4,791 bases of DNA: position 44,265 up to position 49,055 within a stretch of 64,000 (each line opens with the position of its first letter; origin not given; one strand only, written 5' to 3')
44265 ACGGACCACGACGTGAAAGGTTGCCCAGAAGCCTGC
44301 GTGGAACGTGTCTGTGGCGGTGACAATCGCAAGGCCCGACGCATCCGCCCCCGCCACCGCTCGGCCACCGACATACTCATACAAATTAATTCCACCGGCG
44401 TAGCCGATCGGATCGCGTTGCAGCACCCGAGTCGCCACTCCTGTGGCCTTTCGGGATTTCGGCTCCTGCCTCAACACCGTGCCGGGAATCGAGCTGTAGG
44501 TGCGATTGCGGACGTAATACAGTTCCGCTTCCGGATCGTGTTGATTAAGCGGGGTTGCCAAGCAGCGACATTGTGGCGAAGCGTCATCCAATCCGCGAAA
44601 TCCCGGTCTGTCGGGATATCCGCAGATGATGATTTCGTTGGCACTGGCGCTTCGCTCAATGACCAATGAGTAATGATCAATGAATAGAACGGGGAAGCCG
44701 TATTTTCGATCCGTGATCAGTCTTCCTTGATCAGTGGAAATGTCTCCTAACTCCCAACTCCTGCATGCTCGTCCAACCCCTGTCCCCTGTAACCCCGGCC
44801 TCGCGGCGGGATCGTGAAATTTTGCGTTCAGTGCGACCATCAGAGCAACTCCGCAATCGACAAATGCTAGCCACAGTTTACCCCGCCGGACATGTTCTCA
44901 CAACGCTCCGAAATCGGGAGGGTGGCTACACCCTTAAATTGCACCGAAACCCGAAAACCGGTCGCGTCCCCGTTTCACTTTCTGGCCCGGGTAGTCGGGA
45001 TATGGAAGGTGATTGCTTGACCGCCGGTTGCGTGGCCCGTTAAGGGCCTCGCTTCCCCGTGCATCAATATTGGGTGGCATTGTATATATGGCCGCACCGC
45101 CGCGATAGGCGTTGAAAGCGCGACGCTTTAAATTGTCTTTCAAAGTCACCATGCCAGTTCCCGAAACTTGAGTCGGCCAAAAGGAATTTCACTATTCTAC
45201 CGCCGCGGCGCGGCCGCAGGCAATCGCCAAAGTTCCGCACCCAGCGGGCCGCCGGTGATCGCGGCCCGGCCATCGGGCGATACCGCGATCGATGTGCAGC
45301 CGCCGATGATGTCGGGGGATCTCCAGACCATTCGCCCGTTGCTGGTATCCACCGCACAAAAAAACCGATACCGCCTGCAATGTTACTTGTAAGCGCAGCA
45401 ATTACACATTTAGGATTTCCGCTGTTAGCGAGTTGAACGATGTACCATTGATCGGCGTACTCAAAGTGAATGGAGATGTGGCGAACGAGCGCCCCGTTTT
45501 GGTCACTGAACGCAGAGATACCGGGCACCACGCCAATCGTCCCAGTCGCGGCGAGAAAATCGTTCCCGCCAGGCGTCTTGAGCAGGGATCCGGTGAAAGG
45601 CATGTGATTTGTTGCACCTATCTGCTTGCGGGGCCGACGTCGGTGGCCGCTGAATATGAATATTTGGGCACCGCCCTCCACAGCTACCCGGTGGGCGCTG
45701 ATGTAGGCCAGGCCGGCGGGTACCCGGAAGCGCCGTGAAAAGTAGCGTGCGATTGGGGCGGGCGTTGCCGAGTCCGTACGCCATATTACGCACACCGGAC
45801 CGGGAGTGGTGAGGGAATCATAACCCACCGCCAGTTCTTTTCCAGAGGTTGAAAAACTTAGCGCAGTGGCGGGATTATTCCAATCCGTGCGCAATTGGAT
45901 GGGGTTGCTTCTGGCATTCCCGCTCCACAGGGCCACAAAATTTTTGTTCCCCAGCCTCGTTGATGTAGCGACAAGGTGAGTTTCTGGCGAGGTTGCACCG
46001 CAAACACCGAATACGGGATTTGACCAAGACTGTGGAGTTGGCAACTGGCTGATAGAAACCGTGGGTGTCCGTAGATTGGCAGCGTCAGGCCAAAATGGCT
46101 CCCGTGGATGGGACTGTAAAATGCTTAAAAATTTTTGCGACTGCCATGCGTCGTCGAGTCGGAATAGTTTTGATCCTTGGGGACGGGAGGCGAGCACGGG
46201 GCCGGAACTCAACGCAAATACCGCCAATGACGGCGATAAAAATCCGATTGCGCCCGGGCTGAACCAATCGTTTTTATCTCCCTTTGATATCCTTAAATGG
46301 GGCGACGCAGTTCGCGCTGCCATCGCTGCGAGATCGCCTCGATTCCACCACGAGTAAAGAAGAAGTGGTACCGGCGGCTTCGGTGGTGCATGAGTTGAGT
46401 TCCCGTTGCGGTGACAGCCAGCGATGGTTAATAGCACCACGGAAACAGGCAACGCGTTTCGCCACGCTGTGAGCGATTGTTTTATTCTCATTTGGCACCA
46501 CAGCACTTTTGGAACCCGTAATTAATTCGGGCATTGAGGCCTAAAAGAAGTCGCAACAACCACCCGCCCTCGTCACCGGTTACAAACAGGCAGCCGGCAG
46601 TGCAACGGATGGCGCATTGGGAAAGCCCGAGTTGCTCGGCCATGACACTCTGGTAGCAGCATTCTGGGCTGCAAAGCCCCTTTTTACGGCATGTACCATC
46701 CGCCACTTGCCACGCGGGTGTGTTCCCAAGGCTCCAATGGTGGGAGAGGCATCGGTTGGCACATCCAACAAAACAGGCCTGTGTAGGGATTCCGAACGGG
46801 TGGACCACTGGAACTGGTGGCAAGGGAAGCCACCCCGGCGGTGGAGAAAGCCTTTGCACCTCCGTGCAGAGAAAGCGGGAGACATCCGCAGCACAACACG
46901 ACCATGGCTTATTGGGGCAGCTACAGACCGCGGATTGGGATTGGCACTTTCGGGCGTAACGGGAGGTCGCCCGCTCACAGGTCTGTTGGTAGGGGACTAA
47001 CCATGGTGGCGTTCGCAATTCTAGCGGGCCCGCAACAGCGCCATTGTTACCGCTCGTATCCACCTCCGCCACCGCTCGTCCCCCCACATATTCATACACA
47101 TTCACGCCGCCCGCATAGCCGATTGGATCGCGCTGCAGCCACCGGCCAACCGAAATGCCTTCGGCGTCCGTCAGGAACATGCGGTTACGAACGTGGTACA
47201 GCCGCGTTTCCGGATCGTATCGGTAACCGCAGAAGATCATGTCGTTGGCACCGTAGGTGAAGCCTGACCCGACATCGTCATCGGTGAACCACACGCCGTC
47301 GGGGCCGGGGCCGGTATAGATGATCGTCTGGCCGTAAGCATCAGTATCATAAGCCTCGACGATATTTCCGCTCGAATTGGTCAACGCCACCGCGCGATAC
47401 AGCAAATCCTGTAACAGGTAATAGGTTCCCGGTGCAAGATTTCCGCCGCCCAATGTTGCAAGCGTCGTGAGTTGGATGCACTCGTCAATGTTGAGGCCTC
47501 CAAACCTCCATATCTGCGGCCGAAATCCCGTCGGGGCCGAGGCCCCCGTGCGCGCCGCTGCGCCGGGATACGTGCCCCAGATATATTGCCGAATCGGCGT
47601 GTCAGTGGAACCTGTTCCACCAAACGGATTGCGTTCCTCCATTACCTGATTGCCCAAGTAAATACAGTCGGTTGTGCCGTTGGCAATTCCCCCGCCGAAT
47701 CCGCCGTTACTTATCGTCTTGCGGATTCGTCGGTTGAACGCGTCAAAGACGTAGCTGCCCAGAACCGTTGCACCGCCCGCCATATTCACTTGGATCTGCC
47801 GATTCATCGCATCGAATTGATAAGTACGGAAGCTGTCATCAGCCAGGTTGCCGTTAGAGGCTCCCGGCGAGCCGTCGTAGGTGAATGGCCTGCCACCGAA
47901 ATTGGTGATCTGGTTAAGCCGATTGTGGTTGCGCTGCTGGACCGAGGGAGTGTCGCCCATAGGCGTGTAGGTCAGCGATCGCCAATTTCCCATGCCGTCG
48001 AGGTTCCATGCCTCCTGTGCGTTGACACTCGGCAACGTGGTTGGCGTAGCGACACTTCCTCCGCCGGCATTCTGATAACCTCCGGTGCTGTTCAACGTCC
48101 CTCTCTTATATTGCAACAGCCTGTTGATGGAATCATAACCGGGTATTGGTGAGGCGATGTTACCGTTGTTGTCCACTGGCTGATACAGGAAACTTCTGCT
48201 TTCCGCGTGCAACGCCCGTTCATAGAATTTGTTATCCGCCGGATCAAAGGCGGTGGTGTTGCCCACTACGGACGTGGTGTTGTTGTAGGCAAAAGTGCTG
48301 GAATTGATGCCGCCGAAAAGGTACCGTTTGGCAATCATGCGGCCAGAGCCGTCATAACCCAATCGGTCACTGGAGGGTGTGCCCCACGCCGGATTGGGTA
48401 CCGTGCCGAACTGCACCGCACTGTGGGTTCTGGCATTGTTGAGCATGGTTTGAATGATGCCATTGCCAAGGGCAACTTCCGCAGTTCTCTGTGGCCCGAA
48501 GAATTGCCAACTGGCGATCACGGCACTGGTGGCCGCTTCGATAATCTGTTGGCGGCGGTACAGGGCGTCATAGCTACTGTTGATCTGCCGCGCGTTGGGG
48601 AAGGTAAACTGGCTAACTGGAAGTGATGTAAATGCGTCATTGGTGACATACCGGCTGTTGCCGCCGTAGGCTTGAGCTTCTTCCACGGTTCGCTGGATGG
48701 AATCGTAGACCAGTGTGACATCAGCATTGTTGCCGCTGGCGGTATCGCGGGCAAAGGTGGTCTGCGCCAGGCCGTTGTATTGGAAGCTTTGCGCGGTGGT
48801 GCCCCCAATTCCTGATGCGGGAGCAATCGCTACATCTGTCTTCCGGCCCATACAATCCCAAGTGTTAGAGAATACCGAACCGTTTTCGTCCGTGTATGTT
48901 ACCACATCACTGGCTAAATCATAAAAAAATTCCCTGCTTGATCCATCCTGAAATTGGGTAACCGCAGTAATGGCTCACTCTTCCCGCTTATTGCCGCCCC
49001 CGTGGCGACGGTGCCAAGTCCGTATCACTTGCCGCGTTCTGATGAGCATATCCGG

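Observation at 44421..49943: Related 72-78-nt mini-insertions, in-frame and in both orientations, inside Rhs coding sequence (RPE-like behaviour)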

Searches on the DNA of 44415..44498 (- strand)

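Call 79: search_dna_similar(query=window:44415-44498:-, collection=plasmids, mode=distant, max_evalue=0.01, max_rows=10)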
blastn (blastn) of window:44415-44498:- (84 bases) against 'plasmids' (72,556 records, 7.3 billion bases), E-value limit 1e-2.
No match.

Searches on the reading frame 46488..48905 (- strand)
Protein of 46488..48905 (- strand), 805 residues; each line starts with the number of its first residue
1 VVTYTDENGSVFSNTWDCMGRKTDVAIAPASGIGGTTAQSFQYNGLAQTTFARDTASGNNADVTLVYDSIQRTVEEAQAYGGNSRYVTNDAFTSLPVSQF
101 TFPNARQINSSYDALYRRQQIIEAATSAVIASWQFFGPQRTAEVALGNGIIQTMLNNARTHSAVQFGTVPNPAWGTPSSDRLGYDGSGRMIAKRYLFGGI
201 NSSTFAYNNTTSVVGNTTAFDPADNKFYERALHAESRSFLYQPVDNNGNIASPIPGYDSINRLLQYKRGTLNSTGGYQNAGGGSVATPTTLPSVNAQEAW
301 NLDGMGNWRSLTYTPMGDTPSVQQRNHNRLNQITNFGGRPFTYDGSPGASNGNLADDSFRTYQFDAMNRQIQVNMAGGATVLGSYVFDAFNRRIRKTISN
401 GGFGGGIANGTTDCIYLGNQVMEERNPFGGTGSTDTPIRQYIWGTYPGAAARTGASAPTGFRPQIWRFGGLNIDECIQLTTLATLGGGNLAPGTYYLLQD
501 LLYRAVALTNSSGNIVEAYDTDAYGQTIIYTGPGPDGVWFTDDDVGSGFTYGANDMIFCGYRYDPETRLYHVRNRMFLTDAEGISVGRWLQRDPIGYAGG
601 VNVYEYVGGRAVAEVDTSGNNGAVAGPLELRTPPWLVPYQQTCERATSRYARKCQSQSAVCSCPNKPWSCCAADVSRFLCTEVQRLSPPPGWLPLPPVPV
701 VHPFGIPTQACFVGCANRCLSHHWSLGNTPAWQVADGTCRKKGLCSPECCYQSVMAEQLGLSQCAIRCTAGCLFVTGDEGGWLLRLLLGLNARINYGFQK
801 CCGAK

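Call 10: search_protein_families(library=pfam, proteins=[window:46488-48905:-], max_evalue=0.01)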
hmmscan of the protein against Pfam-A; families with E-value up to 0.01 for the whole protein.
window:46488-48905:- (805 aa): 0 families

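Call 12: find_homologous_proteins(query=window:46488-48905:-, max_evalue=1e-10)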
Query window:46488-48905:- (805 aa): 141 proteins with E <= 1e-10 among 8000 candidates; the best 120 are listed.
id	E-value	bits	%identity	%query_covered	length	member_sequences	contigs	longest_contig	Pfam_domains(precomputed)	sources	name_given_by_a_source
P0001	0.0e+0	1853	100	98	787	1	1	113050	-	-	-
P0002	0.0e+0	1118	82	77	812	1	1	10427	-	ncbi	-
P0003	0.0e+0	1103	80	77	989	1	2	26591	PF05593.20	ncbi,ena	-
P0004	0.0e+0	1040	74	80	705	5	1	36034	-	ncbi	-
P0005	7.1e-274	929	72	75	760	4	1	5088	PF25023.2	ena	-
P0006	5.7e-265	900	65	84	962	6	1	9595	-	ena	-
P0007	4.9e-261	887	67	77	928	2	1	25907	PF05593.20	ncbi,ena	-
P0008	1.4e-252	859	70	71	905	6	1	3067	PF05593.20,PF25023.2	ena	-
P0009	1.7e-247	842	62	81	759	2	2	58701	-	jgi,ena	-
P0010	1.7e-235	802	59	81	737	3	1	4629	PF05593.20,PF06951.17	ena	-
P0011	1.7e-234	799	54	92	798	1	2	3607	PF25023.2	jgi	-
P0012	7.6e-230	784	56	86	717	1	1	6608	-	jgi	-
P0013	1.3e-229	783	61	79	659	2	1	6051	PF06951.17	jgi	jgi:RHS repeat-associated protein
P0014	1.2e-226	773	60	77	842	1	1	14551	-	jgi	-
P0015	7.8e-225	767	58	77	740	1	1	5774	-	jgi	jgi:RHS repeat-associated protein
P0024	1.7e-205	703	59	74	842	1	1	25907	-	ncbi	-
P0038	3.7e-178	613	51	79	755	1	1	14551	-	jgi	-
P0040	5.4e-175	602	76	45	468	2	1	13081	-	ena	-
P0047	8.9e-168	579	76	45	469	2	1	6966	-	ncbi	-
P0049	2.3e-163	564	55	64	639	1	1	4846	-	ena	-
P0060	3.7e-152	527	58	55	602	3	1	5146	-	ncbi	-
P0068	6.3e-144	500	50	64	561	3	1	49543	-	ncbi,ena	-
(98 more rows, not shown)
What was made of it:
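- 46488..48905 (-): Rhs gene B (805 aa), host of X1. Its homologues are RHS repeat-associated proteins from Phycisphaerae MAGs (call 12).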

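Call 15: find_encoding_contigs(protein=P0024, flank=10000, max_places=3)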
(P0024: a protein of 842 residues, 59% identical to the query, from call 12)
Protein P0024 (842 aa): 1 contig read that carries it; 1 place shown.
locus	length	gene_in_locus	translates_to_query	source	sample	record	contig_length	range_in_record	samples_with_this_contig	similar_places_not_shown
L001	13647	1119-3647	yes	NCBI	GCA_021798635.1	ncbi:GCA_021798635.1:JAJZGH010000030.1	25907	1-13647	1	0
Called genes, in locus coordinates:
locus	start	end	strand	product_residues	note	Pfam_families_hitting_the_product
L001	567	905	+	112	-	-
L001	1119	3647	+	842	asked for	-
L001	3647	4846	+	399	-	-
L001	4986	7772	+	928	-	PF05593:RHS_repeat (faint)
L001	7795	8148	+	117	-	-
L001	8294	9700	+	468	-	-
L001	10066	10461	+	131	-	-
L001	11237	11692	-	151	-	PF01850:PIN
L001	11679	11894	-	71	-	-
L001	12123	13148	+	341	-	PF00044:Gp_dh_N, PF02800:Gp_dh_C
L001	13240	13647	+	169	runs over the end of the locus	PF07977:FabA, PF22818:ApeI-like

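Call 24: find_encoding_contigs(protein=P0049, flank=5000, max_places=2)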
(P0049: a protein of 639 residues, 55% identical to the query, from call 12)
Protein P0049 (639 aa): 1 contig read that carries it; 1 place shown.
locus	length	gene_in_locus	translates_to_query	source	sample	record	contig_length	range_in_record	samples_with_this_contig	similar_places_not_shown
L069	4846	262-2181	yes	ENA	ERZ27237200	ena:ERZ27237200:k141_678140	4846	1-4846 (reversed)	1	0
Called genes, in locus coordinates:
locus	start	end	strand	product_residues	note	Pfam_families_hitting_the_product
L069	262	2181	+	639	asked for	-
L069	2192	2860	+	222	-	-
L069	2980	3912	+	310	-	-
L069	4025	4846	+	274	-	?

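Call 25: find_encoding_contigs(protein=P0038, flank=10000, max_places=2)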
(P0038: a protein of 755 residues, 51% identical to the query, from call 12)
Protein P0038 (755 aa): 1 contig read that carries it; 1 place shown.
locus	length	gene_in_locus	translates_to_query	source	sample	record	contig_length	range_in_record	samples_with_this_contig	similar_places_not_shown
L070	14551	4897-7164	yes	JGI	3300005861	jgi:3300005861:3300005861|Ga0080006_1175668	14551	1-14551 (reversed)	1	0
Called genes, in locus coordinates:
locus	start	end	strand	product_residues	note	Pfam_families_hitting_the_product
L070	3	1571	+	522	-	?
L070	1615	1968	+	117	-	-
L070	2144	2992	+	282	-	-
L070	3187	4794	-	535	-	PF03050:DDE_Tnp_IS66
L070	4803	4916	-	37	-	-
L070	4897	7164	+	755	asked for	-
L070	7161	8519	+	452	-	-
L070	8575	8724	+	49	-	-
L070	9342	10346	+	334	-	-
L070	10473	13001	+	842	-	-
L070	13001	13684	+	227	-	-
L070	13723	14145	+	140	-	-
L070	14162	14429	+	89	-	-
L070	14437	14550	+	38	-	?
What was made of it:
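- On MITE: Only an unrelated IS66 transposase was seen near one locus (call 25).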

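Call 66: predict_structure(alignment_id=A3)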
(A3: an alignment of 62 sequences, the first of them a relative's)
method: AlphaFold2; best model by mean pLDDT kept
length: 842 residues; sequences in the alignment: 62
mean_pLDDT: 59.2   pTM: 0.58
mean pLDDT of the five models: 59.2, 59.1, 58.1, 56.8, 53.8
residues with pLDDT >= 90: 140; 70-90: 221; 50-70: 113; < 50: 368
segments of 3 or more residues with pLDDT < 50: 1-62, 254-260, 262-298, 467-490, 583-724, 732-819
pLDDT, mean of each block of 10 residues (from residue 1): 31 29 30 30 39 38 66 81 91 91 92 90 90 91 92 92 92 94 82 88 60 57 57 74 75 46 40 27 34 40 56 71 78 85 82 89 75 85 87 89 90 83 69 89 74 79 60 29 34 81 90 90 86 87 68 80 80 66 39 35 36 28 28 29 29 30 32 28 32 34 30 30 49 40 35 26 28 28 29 28 29 39 67 68 46
secondary structure, 60 per line:
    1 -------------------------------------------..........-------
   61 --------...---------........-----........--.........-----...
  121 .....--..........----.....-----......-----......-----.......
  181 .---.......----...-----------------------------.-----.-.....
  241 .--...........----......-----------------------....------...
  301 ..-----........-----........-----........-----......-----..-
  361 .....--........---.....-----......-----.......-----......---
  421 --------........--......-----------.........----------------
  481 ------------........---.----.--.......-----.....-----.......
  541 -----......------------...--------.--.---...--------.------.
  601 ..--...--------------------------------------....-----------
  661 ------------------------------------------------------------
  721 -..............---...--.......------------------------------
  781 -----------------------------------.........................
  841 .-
elements in order (helices of 4 or more, strands of 3 or more residues): H44-53 E69-71 E81-88 E94-101 E104-112 E118-125 E128-137 E142-146 E152-157 E163-168 E174-181 E185-191 E196-198 E236-241 E244-254 E259-264 E288-291 E298-302 E308-315 E321-328 E334-341 E347-352 E361-365 E368-375 E379-383 E389-394 E400-406 E412-417 E429-436 E439-444 E456-464 E493-500 E512-518 E524-528 E534-540 E546-551 E564-566 E600-602 E605-607 H646-649 H722-735 H744-750 H816-841
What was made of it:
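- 47490..47567 (-): X1: 78-nt in-frame block (26 codons) at WGTY|IDEC, in sense orientation (hairpin then tail). In P0024 the block is a pLDDT<50 loop (call 66).
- X1 lies in a low-confidence loop between confident strands (call 66).
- Tried and rejected: The X2a/X3 region and the toxin have pLDDT<50 throughout (call 66), so no fold search was run.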

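Call 71: find_encoding_contigs(protein=P0068, flank=3000, max_places=2)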
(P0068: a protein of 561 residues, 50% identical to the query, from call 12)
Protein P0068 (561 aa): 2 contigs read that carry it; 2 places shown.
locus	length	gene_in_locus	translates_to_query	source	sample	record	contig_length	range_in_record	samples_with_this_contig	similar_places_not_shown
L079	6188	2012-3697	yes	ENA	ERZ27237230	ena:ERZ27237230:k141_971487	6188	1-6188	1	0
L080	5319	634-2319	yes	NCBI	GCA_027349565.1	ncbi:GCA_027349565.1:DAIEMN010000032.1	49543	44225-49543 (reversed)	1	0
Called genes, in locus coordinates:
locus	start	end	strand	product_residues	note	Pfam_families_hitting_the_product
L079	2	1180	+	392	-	?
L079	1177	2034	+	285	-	-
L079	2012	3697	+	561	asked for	-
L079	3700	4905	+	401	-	-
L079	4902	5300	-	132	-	-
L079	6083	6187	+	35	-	?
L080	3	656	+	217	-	?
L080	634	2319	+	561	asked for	-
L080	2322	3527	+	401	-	-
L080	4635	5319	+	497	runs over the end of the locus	PF00501:AMP-binding, PF13193:AMP-binding_C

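Call 72: find_encoding_contigs(protein=P0060, flank=3000, max_places=2)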
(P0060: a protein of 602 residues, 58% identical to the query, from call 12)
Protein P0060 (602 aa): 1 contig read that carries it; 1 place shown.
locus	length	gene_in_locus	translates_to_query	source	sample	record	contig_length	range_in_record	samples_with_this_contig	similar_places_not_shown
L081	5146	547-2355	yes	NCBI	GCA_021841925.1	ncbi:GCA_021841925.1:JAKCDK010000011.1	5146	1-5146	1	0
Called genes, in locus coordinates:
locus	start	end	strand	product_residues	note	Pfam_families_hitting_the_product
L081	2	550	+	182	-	?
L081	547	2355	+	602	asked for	-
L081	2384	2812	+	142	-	-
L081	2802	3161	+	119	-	-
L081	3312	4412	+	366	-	PF08238:Sel1 (faint)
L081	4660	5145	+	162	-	?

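Call 74: find_encoding_contigs(protein=P0040, flank=3000, max_places=1)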
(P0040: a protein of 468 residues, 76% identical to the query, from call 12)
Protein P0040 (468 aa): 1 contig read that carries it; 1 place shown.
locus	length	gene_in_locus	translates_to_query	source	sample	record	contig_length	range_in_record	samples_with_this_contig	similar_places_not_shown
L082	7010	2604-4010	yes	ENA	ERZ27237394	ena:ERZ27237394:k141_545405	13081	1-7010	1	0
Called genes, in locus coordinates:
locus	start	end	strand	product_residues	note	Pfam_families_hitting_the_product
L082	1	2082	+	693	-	?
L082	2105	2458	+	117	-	-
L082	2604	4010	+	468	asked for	-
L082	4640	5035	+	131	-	-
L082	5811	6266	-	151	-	PF01850:PIN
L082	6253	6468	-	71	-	-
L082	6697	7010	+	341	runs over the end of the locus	PF00044:Gp_dh_N, PF02800:Gp_dh_C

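Call 75: find_encoding_contigs(protein=P0047, flank=3000, max_places=1)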
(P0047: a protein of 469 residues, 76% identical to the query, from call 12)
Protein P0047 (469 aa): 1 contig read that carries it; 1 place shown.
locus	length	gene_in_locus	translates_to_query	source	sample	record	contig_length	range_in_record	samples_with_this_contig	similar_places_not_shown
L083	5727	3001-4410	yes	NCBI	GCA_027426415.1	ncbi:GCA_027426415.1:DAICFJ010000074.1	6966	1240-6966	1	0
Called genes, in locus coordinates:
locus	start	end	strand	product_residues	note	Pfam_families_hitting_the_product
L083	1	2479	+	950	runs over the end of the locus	PF05593:RHS_repeat (faint)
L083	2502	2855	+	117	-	-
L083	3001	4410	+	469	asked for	-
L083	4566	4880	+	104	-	-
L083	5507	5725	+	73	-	?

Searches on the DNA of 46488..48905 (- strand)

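Call 35: search_rna_families(sources=[L012, L023], threshold=evalue, max_evalue=1)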
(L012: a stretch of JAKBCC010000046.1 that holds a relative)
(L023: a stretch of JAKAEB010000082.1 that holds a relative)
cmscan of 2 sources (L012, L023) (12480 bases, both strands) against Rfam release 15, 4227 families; matches with E-value up to 1: 3.
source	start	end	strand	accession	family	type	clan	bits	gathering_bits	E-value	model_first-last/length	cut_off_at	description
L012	5393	5529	+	RF02003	group-II-D1D4-4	Intron;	CL00102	31.9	49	0.00046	1-138/138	no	Group II catalytic intron D1-D4-4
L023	5933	6063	+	RF02003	group-II-D1D4-4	Intron;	CL00102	30.1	49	0.0014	1-138/138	no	Group II catalytic intron D1-D4-4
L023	5897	6004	-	RF03691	mir-2765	Gene; miRNA;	-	23.4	58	0.44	1-83/83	no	mir-2765 microRNA precursor family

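Call 55: search_rna_families(sources=[L077, L076, L069], threshold=evalue, max_evalue=5)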
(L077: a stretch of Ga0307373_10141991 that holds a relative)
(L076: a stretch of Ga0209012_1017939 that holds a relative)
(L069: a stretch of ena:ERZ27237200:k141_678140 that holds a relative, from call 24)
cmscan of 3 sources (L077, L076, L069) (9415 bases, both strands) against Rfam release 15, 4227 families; matches with E-value up to 5: 1.
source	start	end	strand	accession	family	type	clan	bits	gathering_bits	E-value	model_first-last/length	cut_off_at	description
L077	836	896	+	RF02939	COG2908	Cis-reg;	-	19.6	58.7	0.24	1-45/45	no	COG2908 RNA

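Call 80: search_dna_similar(query=window:47484-47573:-, collection=plasmids, mode=distant, max_evalue=0.01, max_rows=10)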
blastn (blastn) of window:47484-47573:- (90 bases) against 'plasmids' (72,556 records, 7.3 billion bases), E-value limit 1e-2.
No match.
